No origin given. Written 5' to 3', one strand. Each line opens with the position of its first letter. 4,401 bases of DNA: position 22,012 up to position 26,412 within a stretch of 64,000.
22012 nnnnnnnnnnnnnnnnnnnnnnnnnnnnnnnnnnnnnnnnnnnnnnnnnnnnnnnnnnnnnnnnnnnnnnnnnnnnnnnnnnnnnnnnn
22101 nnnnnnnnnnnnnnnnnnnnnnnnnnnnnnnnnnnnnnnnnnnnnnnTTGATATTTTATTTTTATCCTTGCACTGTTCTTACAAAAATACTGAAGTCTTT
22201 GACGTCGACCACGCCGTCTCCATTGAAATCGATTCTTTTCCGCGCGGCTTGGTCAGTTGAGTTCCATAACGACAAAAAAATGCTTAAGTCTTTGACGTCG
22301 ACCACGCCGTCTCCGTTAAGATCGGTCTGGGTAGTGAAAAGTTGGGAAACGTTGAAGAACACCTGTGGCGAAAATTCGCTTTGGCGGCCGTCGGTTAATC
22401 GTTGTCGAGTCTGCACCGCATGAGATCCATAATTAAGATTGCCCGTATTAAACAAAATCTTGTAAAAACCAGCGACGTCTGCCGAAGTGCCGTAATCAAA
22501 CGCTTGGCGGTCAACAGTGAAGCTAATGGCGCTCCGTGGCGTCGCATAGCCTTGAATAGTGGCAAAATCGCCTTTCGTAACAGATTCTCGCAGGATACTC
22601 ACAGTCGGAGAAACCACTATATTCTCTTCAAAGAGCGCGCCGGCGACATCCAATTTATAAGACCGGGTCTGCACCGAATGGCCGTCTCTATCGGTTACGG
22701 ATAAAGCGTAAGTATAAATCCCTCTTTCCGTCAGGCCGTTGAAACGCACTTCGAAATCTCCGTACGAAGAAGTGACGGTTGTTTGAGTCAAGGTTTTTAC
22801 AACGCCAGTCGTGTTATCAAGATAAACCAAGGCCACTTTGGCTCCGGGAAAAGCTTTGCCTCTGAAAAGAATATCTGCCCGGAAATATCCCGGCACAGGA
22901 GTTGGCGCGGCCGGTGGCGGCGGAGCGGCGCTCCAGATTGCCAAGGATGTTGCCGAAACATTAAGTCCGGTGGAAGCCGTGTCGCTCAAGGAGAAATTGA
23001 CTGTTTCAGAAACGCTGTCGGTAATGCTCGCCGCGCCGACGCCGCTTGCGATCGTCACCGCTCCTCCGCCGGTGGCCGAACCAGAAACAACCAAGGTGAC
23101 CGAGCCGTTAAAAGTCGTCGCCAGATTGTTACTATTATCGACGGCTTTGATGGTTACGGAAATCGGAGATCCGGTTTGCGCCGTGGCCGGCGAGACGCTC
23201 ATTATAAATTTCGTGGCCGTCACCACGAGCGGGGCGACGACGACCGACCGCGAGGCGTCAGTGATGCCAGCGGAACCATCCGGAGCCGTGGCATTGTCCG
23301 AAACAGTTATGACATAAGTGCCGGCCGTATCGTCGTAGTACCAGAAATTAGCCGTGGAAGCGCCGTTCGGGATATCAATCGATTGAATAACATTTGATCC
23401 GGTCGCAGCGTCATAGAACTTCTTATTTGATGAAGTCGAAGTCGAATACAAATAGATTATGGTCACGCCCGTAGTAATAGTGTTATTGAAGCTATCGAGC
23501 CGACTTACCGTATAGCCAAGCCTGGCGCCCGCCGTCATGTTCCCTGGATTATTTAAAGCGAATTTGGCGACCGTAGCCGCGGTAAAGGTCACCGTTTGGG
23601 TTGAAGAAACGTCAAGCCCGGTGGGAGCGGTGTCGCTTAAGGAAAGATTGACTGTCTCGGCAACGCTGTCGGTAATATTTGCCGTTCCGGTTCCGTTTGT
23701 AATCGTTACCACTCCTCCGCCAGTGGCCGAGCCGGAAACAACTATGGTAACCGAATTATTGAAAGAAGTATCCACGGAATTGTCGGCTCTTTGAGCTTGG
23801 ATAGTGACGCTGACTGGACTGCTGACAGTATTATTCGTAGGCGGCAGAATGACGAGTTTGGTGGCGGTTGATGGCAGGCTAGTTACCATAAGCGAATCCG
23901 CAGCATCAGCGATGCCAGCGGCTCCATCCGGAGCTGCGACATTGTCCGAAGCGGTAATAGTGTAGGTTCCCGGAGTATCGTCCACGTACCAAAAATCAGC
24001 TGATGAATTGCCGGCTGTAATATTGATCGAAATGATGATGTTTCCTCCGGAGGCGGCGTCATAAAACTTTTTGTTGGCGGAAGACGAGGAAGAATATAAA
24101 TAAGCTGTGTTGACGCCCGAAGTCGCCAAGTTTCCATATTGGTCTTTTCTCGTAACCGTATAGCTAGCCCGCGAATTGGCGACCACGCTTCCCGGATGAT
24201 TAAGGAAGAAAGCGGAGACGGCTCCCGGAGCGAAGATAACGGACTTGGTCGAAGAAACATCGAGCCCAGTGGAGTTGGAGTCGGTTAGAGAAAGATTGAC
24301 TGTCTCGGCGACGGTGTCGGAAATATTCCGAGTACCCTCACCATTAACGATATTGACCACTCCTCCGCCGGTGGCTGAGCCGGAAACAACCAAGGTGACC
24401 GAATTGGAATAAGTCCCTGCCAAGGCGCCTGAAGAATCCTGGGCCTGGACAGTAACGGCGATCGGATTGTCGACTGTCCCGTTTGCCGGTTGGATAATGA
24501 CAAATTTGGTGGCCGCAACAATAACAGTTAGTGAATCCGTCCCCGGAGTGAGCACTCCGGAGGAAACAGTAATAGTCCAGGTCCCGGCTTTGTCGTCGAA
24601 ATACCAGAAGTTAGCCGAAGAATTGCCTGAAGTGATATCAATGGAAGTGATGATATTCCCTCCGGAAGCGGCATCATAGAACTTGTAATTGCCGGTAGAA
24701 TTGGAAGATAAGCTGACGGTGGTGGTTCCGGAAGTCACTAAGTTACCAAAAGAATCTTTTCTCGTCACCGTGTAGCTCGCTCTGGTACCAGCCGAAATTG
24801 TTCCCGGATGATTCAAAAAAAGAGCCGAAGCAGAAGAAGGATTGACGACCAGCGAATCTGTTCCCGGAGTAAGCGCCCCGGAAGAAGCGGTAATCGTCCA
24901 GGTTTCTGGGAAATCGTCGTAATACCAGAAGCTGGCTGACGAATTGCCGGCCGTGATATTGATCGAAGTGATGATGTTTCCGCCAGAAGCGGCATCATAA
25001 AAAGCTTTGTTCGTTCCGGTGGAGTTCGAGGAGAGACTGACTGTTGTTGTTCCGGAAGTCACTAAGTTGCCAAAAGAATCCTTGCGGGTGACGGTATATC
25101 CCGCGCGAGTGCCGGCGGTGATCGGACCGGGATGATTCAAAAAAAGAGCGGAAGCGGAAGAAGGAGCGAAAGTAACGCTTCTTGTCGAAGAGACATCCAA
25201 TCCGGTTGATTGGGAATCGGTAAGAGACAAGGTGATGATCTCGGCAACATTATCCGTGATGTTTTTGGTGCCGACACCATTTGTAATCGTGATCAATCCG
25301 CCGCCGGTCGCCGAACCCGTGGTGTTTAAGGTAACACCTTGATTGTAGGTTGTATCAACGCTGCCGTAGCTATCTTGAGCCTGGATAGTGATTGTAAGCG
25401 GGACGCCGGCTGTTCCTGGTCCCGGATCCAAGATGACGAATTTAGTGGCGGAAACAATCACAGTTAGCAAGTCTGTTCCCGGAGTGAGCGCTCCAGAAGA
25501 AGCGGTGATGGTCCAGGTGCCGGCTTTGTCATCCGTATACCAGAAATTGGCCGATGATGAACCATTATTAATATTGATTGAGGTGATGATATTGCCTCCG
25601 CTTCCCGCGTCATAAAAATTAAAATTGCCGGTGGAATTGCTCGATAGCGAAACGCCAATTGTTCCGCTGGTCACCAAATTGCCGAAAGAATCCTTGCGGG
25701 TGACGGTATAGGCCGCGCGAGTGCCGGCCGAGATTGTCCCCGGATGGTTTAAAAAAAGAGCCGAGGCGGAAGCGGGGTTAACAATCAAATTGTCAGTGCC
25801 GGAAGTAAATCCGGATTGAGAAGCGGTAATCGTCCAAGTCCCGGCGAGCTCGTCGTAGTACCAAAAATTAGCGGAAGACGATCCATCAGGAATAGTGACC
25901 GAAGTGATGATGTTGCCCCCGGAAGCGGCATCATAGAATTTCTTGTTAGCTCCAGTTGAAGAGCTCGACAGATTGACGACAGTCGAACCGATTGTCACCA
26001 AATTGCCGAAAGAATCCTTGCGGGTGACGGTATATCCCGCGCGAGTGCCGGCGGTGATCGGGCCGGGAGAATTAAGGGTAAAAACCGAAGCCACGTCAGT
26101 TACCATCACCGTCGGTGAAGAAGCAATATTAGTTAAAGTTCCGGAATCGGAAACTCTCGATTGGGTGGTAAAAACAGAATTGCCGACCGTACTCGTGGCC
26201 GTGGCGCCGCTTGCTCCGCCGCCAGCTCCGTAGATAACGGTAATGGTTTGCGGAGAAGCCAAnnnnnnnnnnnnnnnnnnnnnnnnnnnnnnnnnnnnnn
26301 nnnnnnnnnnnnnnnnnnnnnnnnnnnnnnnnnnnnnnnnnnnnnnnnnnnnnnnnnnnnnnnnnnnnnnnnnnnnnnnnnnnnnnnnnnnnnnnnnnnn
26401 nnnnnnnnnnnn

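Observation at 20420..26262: Adjacent cohesin-bearing membrane protein and dockerin-bearing giant protein: a possible self-contained cell-surface docking pair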

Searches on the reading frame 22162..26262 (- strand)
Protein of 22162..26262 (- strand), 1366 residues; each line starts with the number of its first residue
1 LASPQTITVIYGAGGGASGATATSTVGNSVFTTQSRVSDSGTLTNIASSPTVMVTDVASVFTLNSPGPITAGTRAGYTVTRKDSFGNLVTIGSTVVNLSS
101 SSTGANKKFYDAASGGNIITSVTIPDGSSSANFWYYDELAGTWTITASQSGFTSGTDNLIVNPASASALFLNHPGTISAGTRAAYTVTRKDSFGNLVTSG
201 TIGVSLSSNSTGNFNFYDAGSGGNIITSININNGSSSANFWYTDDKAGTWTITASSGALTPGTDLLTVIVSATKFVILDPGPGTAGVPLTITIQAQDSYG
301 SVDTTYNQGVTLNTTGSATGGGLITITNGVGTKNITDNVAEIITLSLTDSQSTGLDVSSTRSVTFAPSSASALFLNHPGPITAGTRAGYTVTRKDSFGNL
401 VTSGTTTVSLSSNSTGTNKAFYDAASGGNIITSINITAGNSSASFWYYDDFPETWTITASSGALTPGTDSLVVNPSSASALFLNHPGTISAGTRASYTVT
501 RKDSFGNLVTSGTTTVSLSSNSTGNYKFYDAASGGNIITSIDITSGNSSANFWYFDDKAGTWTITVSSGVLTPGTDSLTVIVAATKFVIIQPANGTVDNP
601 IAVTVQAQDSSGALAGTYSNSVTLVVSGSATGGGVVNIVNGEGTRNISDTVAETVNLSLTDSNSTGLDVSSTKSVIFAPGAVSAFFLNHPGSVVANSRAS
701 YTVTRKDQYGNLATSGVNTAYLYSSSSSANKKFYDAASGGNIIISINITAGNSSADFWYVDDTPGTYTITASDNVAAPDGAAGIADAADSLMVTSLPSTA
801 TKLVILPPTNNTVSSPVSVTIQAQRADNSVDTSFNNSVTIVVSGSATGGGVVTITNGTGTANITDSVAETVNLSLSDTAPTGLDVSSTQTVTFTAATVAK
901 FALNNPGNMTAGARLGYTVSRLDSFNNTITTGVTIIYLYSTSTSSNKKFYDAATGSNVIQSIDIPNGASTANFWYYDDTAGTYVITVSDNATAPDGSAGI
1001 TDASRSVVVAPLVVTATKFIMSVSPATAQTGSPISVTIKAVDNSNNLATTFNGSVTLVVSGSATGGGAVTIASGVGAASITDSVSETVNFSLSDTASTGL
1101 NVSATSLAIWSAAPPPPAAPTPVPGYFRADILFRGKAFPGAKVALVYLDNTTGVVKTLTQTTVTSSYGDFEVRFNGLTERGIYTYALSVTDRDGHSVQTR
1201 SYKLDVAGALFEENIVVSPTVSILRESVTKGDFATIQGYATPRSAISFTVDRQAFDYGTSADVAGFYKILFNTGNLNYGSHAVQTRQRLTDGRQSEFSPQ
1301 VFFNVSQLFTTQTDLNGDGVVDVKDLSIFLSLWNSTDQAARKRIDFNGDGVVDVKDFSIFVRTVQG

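Call 3: search_protein_families(library=pfam, proteins=[window:22162-26262:-], max_evalue=1)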
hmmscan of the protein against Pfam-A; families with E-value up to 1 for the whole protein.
window:22162-26262:- (1366 aa): 13 families
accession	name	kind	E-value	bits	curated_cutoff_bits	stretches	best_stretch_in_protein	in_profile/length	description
PF00404.24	Dockerin_1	-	5.5e-07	30.1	22.9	1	1313-1361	2-53/57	Dockerin type I domain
PF23616.1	Ig_GEX2_N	-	0.00019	21.9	27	2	481-553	6-78/105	GEX2 N-terminal Ig-like domain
PF11308.14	Glyco_hydro_129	-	0.0012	18.4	25.6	0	375-408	21-54/324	Glycosyl hydrolases related to GH101 family, GH129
PF13202.12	EF-hand_5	-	0.0021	17.9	25.9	0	1343-1360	7-24/25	EF hand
PF13509.12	S1_2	-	0.0024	18.4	21.8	0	492-522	2-33/61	S1 domain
PF00036.39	EF-hand_1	-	0.004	17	25.4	1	1342-1362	7-27/29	EF hand domain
PF23623.1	GBD_IRG7_N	-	0.0043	17.6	27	0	201-257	27-81/95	IRG7 N-terminal galactose binding domain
PF13405.12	EF-hand_6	-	0.011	15.9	25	0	1342-1362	7-27/30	EF-hand domain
PF13499.12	EF-hand_7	-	0.057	14.2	30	1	1313-1361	11-66/67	EF-hand domain pair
PF20862.2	DUF6843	-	0.08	13.3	27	0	522-564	31-73/110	Family of unknown function (DUF6843)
PF08071.17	RS4NT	-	0.091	13.2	27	0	240-258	15-33/37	RS4NT (NUC023) domain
PF13316.11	DUF4087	-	0.1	13.4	25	0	549-588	14-52/97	Protein of unknown function (DUF4087)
PF20257.3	SAM_HAT_C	-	0.49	11.2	25.5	0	499-513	3-17/84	SAM hydroxide adenosyltransferase C-terminal domain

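Call 4: search_protein_families(library=ncbifam, proteins=[window:22162-26262:-], max_evalue=1)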
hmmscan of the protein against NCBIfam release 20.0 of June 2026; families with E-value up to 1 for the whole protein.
window:22162-26262:- (1366 aa): 2 families
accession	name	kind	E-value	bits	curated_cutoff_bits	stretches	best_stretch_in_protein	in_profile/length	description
NF041540.1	dockerin_GC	domain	3.8e-07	30.4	29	1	1313-1361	3-60/67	GC-type dockerin domain-anchored protein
NF004854.0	PRK06207.1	subfamily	4.9e-05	22.2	464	1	154-195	100-139/405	pyridoxal phosphate-dependent aminotransferase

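Call 55: search_solved_structures(query=window:22165-26262:-, max_evalue=1, show_alignments=0)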
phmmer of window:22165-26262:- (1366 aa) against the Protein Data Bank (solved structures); distinct sequences matched with E-value up to 1: 15.
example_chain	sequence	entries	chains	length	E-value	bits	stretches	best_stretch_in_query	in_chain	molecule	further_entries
2m7n_A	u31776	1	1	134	0.024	15.7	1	1311-1366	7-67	Calcium-binding protein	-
1jfj_A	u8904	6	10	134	0.029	15.4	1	1311-1366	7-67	CALCIUM-BINDING PROTEIN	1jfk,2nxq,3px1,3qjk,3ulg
5lxv_B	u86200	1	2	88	0.033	15.2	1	1306-1359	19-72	Carbohydrate-binding protein WP_009985128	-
5xop_A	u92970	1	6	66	0.042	14.9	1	1310-1362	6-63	Calcium-binding protein 1 (EhCBP1), putative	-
2y3n_B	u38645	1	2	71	0.074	14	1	1312-1360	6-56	CELLULOSOMAL FAMILY-48 PROCESSIVE GLYCOSIDE HYDROLASE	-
2jnx_A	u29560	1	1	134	0.097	13.6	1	1310-1364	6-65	Calcium binding protein 2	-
6kg9_A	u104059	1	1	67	0.19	12.7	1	1310-1364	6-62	And cellulose-binding endoglucanase family 9 CelL ortholog dockerin domain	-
2m7k_A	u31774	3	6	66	0.2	12.6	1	1310-1365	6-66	Calcium-binding protein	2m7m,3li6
2lvi_A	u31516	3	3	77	0.2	12.6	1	1312-1362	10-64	Polcalcin Phl p 7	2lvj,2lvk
1k9u_A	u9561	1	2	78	0.21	12.5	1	1311-1362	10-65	Polcalcin Phl p 7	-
2opo_A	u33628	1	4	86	0.39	11.6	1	1296-1365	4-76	Polcalcin Che a 3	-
5otj_D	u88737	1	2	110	0.55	11.1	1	1312-1362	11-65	Polcalcin Phl p 7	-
6kgc_B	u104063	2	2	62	0.62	11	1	1312-1364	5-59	And cellulose-binding endoglucanase family 9 CelL ortholog dockerin domain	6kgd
6kge_D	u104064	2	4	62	0.63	11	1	1312-1364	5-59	And cellulose-binding endoglucanase family 9 CelL ortholog dockerin domain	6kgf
1c7v_A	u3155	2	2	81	0.72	10.8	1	1313-1362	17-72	CALCIUM VECTOR PROTEIN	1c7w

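Call 58: search_protein_families(library=pfam, alignment_id=A4, max_evalue=0.001)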
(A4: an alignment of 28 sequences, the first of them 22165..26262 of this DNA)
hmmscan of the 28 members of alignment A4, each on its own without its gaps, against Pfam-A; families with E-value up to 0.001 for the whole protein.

A. member 1, window:22165-26262:- (1366 aa): 2 families
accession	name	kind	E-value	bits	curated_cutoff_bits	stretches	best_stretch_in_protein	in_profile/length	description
PF00404.24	Dockerin_1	-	5.5e-07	30.1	22.9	1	1313-1361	2-53/57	Dockerin type I domain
PF23616.1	Ig_GEX2_N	-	0.00019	21.9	27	0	481-553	6-78/105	GEX2 N-terminal Ig-like domain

B. families by the number of members that match (of 28 scanned): 18 families
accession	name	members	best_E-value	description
PF00404.24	Dockerin_1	25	6.7e-09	Dockerin type I domain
PF17936.7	Big_6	11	1.6e-08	Bacterial Ig domain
PF00036.39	EF-hand_1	9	8.1e-07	EF hand domain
PF13202.12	EF-hand_5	5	6.3e-05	EF hand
PF18998.6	Flg_new_2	3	1.5e-16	Divergent InlB B-repeat domain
PF13499.12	EF-hand_7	3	2.7e-06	EF-hand domain pair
PF18657.6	YDG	2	6.3e-52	YDG domain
PF16640.11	Big_3_5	2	2.9e-22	Bacterial Ig-like domain (group 3)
PF00041.27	fn3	1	1.1e-20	Fibronectin type III domain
PF13229.12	Beta_helix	1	6.8e-09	Right handed beta helix region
PF16656.11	Pur_ac_phosph_N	1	9.5e-09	Purple acid Phosphatase, N-terminal domain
PF20144.5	TIG_SUH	1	1e-07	TIG domain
PF16655.11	PhoD_N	1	1.8e-06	PhoD-like phosphatase, N-terminal domain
PF10179.15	NDNF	1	4.3e-06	Neuron-derived neurotrophic factor, first Fn(III) domain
PF23616.1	Ig_GEX2_N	1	0.00019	GEX2 N-terminal Ig-like domain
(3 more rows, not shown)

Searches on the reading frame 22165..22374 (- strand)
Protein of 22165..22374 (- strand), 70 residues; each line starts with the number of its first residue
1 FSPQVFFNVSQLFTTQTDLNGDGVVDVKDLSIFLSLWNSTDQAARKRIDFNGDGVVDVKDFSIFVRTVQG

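Call 46: find_homologous_proteins(query=window:22165-22374:-, max_evalue=0.001)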
Query window:22165-22374:- (70 aa): 6 proteins with E <= 0.001 among 37 candidates.
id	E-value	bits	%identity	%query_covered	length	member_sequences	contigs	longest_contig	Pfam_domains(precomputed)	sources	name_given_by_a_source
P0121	5.8e-11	60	49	97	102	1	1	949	PF00404.25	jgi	jgi:hypothetical protein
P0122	4.5e-9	54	46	91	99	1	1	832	PF00404.25,PF00036.39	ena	-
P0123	1.7e-7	49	42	97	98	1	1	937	PF00404.25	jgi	jgi:hypothetical protein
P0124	4.3e-7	47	45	76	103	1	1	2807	PF00404.25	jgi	jgi:hypothetical protein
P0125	4.2e-6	44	44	69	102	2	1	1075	PF00404.25,PF07676.19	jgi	jgi:hypothetical protein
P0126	3.6e-5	41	48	79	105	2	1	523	PF00404.25,PF13202.13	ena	-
